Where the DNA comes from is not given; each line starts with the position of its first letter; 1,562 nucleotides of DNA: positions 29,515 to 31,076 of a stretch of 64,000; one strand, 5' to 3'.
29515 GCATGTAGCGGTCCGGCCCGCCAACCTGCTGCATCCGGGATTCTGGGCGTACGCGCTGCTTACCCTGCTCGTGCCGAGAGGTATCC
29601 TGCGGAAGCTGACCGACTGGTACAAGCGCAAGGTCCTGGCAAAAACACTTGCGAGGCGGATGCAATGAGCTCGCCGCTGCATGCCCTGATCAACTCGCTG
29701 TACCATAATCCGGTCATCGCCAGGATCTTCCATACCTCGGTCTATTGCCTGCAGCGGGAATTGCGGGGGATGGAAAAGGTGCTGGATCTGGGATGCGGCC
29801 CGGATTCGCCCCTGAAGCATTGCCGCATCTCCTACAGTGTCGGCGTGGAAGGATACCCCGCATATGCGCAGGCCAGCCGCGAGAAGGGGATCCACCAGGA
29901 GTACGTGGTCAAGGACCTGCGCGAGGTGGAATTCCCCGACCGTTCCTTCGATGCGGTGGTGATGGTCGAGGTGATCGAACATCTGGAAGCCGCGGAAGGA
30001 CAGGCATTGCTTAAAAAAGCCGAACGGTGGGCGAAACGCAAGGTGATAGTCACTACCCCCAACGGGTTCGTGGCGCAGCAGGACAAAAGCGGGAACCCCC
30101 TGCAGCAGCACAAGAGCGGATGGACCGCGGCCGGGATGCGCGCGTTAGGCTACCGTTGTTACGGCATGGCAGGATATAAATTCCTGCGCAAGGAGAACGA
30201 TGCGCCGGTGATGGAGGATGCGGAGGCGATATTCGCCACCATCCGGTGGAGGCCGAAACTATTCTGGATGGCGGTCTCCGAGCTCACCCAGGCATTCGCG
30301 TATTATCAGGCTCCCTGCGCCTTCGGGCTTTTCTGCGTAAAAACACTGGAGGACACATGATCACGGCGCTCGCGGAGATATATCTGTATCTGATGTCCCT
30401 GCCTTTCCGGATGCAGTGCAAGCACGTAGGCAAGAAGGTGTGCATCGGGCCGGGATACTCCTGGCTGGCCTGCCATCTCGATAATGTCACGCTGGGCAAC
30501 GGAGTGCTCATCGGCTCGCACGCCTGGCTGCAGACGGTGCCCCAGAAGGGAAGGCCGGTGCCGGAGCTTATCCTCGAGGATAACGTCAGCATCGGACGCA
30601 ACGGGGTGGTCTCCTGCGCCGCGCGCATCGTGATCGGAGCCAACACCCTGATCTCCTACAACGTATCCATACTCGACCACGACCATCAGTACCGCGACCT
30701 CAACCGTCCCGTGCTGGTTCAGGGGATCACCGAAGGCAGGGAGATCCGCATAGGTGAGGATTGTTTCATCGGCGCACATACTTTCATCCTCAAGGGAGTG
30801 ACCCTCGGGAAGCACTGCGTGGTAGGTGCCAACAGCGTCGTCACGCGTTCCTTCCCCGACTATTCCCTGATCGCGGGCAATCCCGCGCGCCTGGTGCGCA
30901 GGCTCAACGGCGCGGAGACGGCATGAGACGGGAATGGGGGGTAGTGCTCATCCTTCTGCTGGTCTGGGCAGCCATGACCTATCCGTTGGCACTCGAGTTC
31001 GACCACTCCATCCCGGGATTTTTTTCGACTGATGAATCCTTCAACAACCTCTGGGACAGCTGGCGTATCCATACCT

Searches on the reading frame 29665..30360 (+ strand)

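Call 22: search_protein_families(library=pfam, proteins=[window:29665-30360:+], max_evalue=0.00001)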
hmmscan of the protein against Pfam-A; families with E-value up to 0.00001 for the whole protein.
window:29665-30360:+ (231 aa): 4 families
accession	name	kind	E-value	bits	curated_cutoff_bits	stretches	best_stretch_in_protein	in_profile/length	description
PF08241.18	Methyltransf_11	-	6.6e-12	46.4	21.2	1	40-125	1-89/95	Methyltransferase domain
PF13649.12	Methyltransf_25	-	2.2e-09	38.3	27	1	39-124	1-94/97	Methyltransferase domain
PF13489.12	Methyltransf_23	-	1.6e-08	34.9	27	1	36-137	23-124/164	Methyltransferase domain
PF07021.18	MetW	-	2.1e-06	27.9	21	1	31-133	9-111/193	Methionine biosynthesis protein MetW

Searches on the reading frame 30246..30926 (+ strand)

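Call 22: search_protein_families(library=pfam, proteins=[window:30246-30926:+], max_evalue=0.00001)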
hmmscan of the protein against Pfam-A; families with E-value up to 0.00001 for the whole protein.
window:30246-30926:+ (226 aa): 2 families
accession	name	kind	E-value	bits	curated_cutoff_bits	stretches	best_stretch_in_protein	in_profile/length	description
PF00132.30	Hexapep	-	3e-14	52.5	27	1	167-201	2-36/36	Bacterial transferase hexapeptide (six repeats)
PF14602.12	Hexapep_2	-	6.3e-12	45.4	27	1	167-201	2-34/34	Hexapeptide repeat of succinyl-transferase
